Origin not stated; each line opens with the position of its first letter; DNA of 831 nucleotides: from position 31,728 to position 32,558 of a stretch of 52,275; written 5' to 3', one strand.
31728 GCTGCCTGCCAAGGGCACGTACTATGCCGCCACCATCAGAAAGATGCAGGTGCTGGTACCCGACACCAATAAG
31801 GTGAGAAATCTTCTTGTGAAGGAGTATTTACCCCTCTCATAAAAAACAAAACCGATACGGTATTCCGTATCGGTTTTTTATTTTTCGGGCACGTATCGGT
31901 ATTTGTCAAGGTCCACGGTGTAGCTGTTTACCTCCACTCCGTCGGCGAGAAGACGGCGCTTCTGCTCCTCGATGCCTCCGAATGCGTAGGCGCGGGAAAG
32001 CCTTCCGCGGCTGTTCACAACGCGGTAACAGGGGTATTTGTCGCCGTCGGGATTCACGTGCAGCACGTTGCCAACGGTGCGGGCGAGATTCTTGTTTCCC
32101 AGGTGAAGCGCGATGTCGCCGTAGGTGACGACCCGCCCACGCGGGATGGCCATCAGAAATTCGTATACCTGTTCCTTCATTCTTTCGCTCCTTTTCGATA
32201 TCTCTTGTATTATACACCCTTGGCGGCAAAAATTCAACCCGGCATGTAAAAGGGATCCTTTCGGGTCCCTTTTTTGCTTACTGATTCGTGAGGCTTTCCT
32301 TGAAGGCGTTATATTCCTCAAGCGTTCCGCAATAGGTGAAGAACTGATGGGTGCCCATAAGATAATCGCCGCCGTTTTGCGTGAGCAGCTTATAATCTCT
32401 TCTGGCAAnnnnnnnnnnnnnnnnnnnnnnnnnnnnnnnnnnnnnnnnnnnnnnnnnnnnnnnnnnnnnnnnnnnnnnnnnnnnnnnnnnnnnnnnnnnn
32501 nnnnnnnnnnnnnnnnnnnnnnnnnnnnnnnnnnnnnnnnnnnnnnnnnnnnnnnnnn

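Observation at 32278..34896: ECF sigma factor fused to a ~700-aa soluble extension built from a duplicated helical plus beta module, with no anti-sigma gene nearby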

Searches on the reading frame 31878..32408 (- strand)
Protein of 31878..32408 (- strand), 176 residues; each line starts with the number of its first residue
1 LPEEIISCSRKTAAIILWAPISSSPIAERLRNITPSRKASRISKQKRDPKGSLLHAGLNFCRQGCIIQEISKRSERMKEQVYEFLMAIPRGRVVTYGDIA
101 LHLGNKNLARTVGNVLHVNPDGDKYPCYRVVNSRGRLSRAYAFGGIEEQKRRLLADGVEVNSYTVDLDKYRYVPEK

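Call 3: search_protein_families(library=pfam, proteins=[window:31878-32408:-], max_evalue=0.1)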
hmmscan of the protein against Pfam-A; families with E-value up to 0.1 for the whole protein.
window:31878-32408:- (176 aa): 2 families
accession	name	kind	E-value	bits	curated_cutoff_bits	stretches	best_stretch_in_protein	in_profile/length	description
PF01035.26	DNA_binding_1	-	1.1e-23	83.2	27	1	78-158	3-81/81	6-O-methylguanine DNA methyltransferase, DNA binding domain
PF13186.11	SPASM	-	0.019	15.7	21.5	1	114-150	6-38/67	Iron-sulfur cluster-binding domain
